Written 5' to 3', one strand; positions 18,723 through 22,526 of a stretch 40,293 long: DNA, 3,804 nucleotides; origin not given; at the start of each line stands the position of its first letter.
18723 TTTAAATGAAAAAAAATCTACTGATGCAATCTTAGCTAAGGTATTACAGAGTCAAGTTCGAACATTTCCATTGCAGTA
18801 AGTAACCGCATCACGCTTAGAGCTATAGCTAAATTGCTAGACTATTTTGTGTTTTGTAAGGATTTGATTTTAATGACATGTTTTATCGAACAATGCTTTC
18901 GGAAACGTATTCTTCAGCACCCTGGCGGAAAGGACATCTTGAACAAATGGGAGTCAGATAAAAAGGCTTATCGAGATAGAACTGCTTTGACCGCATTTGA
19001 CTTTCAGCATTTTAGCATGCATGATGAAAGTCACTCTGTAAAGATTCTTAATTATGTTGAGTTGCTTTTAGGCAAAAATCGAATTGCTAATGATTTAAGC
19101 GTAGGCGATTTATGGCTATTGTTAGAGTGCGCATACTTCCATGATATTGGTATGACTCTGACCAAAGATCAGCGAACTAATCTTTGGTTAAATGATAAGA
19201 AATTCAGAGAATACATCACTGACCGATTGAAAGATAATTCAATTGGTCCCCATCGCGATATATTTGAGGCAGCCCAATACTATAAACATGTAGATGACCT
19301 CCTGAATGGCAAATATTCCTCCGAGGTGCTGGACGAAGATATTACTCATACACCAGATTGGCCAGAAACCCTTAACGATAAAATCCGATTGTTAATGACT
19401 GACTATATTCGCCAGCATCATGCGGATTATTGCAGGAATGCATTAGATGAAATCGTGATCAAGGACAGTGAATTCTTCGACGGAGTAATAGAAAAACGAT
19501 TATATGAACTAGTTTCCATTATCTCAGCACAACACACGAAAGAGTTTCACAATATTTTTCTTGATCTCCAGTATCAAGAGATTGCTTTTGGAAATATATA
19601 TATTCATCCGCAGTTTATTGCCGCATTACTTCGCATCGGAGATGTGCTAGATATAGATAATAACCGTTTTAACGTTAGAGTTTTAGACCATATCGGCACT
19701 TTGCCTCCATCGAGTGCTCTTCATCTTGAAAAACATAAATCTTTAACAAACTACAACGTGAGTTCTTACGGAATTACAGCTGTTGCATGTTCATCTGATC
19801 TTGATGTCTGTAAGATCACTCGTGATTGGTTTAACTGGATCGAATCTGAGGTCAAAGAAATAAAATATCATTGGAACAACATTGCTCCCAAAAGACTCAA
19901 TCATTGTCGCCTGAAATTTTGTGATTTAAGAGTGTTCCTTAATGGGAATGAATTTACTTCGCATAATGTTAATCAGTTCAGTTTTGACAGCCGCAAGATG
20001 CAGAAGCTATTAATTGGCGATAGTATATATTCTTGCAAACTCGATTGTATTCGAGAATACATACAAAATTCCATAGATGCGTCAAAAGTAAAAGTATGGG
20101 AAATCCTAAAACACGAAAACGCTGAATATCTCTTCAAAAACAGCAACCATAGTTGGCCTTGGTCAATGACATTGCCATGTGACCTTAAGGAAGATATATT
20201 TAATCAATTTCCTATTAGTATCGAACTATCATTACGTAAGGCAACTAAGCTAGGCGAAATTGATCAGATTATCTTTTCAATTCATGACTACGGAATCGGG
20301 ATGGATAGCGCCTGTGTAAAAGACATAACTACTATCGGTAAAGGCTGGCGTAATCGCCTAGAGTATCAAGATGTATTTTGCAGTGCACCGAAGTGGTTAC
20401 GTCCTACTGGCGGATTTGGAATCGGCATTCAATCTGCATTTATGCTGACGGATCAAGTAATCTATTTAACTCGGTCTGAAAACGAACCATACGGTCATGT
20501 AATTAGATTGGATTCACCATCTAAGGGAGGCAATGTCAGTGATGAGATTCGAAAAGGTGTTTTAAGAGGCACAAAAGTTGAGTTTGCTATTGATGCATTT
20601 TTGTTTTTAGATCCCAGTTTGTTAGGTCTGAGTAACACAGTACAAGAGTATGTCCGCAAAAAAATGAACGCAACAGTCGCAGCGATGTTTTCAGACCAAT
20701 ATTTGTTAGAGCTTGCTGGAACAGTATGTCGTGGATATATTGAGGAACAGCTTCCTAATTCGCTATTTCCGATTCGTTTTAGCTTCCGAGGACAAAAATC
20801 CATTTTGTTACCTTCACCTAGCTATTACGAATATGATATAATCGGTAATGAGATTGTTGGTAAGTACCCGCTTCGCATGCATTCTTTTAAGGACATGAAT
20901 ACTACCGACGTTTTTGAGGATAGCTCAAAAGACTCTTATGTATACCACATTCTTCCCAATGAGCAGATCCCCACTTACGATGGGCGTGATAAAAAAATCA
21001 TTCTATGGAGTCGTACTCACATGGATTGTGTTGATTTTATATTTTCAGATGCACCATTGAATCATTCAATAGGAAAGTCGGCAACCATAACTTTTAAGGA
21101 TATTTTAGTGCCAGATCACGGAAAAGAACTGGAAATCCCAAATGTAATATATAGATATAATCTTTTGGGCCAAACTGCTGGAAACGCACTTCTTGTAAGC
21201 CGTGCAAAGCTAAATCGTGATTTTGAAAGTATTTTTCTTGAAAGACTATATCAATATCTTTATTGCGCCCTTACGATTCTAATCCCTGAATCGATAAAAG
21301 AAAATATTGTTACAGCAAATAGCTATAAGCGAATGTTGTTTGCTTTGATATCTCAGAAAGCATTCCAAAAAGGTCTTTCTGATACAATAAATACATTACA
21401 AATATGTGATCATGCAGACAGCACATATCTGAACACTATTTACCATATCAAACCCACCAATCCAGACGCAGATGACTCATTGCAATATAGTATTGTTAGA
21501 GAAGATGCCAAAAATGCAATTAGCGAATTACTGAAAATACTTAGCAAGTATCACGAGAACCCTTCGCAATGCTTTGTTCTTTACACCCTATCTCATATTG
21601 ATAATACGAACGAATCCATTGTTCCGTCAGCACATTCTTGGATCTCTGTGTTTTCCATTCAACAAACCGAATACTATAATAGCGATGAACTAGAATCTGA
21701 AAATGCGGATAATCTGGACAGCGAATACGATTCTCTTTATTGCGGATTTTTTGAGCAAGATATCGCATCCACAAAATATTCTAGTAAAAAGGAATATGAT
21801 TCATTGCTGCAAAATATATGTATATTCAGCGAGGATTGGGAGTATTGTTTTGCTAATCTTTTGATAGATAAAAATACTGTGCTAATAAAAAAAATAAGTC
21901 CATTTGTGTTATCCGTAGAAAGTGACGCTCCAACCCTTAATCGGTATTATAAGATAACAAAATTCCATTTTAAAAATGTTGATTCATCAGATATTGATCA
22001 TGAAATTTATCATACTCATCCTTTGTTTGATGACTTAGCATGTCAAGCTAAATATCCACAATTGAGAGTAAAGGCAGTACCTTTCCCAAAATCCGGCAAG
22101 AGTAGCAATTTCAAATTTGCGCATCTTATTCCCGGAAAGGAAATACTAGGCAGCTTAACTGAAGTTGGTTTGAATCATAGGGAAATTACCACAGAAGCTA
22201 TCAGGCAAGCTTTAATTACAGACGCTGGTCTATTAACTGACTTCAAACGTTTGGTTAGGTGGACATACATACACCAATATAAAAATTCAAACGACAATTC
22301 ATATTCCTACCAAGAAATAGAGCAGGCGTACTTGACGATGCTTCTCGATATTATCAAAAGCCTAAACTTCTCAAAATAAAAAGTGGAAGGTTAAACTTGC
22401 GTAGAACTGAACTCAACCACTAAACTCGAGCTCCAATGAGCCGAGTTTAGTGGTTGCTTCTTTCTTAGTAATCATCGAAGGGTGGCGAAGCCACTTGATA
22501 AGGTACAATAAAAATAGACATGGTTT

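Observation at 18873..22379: ORF B: HD phosphohydrolase fused N-terminally to a GHKL ATPase, plus about 600 uncharacterised residues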

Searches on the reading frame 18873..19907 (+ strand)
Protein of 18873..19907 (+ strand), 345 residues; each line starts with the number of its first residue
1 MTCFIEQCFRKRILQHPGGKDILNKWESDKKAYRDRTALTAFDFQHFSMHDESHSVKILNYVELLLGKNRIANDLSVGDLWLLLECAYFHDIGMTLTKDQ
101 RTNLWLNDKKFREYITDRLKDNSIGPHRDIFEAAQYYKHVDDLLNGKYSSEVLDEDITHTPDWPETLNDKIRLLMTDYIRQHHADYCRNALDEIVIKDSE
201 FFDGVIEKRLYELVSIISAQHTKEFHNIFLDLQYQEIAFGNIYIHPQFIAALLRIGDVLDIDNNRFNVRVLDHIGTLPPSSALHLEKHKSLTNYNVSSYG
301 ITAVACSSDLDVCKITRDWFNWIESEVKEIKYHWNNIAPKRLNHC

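Call 55: search_solved_structures(query=A3, max_evalue=10, show_alignments=3)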
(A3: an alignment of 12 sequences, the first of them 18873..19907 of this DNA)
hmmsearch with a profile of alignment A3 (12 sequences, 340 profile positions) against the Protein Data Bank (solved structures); distinct sequences matched with E-value up to 10: 5.
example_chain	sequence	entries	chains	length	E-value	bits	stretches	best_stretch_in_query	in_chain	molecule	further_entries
3ecm_A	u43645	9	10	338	0.12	14.7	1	34-91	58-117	High affinity cAMP-specific and IBMX-insensitive 3',5'-cyclic phosphodiesterase 8A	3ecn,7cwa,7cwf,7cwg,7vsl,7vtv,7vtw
8yta_A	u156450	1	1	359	0.13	14.5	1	34-91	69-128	High affinity cAMP-specific and IBMX-insensitive 3',5'-cyclic phosphodiesterase 8A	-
4ejs_B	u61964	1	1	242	0.33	13.2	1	258-338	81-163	Elongator complex protein 5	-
4a8j_B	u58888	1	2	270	0.41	12.9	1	258-338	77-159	Elongator complex protein 5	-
8asv_E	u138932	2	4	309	0.54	12.6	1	258-338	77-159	Elongator complex protein 5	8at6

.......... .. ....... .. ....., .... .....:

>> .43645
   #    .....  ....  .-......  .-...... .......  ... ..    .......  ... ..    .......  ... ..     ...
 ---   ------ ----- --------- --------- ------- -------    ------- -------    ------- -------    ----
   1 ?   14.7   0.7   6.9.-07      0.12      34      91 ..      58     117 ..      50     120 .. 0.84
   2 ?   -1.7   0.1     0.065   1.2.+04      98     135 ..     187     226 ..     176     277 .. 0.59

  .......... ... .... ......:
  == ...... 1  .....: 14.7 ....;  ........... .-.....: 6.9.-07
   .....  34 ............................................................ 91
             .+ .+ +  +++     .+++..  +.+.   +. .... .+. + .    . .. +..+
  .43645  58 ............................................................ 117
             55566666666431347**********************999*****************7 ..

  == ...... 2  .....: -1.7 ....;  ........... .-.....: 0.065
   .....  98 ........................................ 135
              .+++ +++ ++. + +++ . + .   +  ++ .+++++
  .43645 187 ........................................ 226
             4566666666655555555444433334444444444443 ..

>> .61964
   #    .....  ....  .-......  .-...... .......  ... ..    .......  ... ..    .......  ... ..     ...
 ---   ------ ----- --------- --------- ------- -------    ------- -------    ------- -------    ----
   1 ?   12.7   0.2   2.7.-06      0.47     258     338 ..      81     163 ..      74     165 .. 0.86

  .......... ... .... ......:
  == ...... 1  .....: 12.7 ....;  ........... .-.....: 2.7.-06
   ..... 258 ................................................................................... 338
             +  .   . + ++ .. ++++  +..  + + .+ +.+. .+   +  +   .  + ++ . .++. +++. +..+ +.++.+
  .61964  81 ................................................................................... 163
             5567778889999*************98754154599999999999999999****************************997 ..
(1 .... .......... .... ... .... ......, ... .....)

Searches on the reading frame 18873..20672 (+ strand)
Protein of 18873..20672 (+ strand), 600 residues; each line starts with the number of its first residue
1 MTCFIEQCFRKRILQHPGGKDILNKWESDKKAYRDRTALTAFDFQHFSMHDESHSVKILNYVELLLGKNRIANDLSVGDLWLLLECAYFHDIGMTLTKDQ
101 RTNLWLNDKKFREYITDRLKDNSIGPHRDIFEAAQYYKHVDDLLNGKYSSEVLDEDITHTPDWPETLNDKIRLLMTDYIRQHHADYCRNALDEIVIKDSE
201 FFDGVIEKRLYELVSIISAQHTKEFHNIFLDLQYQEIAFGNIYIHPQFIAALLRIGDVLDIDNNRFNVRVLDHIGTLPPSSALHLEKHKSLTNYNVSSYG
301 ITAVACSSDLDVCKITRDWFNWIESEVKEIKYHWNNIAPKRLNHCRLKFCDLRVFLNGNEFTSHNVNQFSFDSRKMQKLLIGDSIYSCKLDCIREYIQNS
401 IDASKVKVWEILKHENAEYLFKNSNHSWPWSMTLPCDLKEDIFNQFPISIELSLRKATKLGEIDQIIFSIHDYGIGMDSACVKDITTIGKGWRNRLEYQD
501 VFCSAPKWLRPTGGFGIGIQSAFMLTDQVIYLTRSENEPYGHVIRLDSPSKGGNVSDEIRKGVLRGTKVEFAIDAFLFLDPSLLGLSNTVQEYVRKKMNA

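Call 74: search_dna_similar(query=window:18873-20672:+, collection=plasmids, mode=protein, max_rows=15)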
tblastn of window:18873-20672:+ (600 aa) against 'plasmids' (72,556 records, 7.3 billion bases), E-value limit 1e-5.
Records with a match: 7; places in all: 7; records where one place covers at least 80% of the query: 5.
Best place of each record, by identity: <60% 7.
By first word of the organism name: Hymenobacter 1; [Eubacterium] 1; Lachnospira 1; Pantoea 1; Bacillus 1; Aliarcobacter 1; Lysinibacillus 1.
By predicted mobility (MOB-suite, as given by PLSDB): non-mobilizable 7.
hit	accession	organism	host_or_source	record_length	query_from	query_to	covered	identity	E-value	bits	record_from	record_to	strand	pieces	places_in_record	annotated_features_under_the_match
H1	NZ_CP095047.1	Hymenobacter cellulosilyticus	single cell,air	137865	1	555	93%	30.8%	4e-68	248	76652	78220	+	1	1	ATP-binding protein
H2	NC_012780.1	[Eubacterium] eligens ATCC 27750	-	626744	15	555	90%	30.4%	1e-62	232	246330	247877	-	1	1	ATP-binding protein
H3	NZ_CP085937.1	Lachnospira eligens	-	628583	15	555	90%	30.4%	1e-62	232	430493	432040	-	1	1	ATP-binding protein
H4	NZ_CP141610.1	Pantoea agglomerans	cell culture,hydroalcoholic extract of ...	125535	22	576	93%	27.2%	5e-45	179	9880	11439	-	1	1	hypothetical protein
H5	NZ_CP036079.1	Bacillus mycoides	cell culture,soil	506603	44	534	82%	23.2%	2e-13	82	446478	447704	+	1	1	ATP-binding protein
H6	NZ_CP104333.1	Aliarcobacter butzleri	poultry meat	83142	41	484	74%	20.2%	3e-8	65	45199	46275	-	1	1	hypothetical protein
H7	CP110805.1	Lysinibacillus sp. MHQ-1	pure culture,river water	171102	173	403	39%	25.5%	3e-6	59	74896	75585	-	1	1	hypothetical protein (x2)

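Call 75: search_dna_similar(query=window:18873-20672:+, collection=phages, mode=protein, max_rows=10)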
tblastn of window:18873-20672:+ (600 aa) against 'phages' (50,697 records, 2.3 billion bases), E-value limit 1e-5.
Records with a match: 1; places in all: 1; records where one place covers at least 80% of the query: 1.
Best place of each record, by identity: <60% 1.
By first word of the organism name: Bacteriophage 1.
By host as written in the record: - 1.
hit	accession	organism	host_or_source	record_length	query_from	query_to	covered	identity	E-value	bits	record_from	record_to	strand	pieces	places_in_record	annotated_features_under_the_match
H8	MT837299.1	Bacteriophage sp.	human fecal samples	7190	44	572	88%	28.9%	4e-53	202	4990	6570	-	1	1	record has no annotation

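Call 76: get_annotated_region(hit=H2, flank=7000)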
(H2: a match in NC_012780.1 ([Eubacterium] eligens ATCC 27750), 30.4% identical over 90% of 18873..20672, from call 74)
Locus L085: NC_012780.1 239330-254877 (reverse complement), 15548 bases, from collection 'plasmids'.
description: [Eubacterium] eligens ATCC 27750 plasmid unnamed, complete sequence
organism: [Eubacterium] eligens ATCC 27750 (NCBI taxid 515620)
taxonomy: Bacteria; Bacillota; Clostridia; Lachnospirales; Lachnospiraceae; Lachnospira; Lachnospira eligens; [Eubacterium] eligens ATCC 27750
host: -; source: -; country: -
typing (MOB-suite, as given by PLSDB): non-mobilizable; replicon rep_cluster_238
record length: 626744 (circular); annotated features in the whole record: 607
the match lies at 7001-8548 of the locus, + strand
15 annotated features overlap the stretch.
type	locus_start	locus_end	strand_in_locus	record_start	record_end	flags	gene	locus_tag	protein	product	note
CDS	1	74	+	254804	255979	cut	-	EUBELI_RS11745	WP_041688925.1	hypothetical protein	-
CDS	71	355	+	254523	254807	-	-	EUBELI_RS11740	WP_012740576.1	DUF4325 domain-containing protein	-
CDS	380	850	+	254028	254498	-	-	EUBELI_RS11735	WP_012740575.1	hypothetical protein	-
CDS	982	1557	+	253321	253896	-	-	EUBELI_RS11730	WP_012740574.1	hypothetical protein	-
CDS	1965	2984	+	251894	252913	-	-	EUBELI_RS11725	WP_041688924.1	Abi family protein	-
CDS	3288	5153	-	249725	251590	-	-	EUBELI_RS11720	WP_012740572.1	DUF4012 domain-containing protein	-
CDS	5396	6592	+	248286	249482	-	-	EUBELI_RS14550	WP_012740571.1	hypothetical protein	-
CDS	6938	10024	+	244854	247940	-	-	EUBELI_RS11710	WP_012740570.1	ATP-binding protein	-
CDS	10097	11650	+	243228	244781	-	-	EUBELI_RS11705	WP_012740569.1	ABC-F family ATP-binding cassette domain-containing protein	-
CDS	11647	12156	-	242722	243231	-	-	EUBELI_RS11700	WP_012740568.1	GntR family transcriptional regulator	-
CDS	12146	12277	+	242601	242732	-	-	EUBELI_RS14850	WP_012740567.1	hypothetical protein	-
CDS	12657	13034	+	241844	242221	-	-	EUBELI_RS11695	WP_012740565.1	hypothetical protein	-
CDS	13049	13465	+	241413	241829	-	-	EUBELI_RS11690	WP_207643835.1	hypothetical protein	-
CDS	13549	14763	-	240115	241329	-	-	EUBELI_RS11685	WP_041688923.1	GNAT family N-acetyltransferase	-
CDS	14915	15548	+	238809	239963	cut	-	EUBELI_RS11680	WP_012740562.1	amino acid permease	-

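Call 77: get_annotated_region(hit=H4, flank=7000)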
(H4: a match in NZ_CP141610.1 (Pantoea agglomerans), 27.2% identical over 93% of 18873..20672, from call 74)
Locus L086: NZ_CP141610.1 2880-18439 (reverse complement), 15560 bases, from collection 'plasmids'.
description: Pantoea agglomerans strain BIM B-2003 plasmid pPA-MXU-125, complete sequence
organism: Pantoea agglomerans (NCBI taxid 549)
taxonomy: Bacteria; Pseudomonadota; Gammaproteobacteria; Enterobacterales; Erwiniaceae; Pantoea; Pantoea agglomerans
host: -; source: cell culture,hydroalcoholic extract of Sphagnum fuscum; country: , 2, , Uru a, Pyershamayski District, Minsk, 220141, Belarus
typing (MOB-suite, as given by PLSDB): non-mobilizable; replicon rep_cluster_1441
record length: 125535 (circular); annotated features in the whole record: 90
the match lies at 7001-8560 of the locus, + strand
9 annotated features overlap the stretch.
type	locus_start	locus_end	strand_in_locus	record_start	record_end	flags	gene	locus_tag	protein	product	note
CDS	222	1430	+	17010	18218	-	-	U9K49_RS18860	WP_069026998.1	AAA family ATPase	-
CDS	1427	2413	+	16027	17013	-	-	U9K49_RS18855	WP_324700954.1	ParB family protein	-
CDS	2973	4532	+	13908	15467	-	-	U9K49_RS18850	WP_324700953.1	AAA family ATPase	-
CDS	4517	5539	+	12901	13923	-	-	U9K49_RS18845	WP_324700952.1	DNA helicase UvrD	-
CDS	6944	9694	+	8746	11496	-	-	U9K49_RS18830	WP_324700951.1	hypothetical protein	-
CDS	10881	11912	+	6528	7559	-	-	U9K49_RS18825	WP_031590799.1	tyrosine-type recombinase/integrase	GO:0015074 - DNA integration [Evidence IEA]; GO:0006310 - DNA recombination [Evidence IEA]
CDS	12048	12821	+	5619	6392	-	-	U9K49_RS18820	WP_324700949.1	nucleotidyltransferase domain-containing protein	-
CDS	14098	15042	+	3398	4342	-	-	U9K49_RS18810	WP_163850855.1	Rpn family recombination-promoting nuclease/putative transposase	-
CDS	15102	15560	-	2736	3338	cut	-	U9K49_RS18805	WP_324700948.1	DUF2913 family protein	-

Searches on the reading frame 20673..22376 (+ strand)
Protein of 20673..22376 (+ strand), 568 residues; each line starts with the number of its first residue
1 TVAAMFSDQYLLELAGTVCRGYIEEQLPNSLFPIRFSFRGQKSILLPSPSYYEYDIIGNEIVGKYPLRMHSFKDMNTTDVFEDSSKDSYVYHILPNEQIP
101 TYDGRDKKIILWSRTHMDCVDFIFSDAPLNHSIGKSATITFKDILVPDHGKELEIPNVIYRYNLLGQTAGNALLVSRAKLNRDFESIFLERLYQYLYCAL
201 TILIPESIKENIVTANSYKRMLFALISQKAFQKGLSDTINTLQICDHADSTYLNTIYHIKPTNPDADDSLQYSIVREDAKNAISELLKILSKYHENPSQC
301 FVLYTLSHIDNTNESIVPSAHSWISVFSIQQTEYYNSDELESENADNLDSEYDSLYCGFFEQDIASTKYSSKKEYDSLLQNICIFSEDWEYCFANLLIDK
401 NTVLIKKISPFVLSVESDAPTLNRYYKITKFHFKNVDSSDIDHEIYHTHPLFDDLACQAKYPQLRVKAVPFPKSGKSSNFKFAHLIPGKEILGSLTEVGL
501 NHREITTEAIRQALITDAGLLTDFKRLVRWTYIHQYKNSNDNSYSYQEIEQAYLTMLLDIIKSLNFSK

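Call 71: search_protein_families(library=pfam, proteins=[window:20673-22376:+], max_evalue=0.1)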
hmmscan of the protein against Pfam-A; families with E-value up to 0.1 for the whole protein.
window:20673-22376:+ (568 aa): 0 families
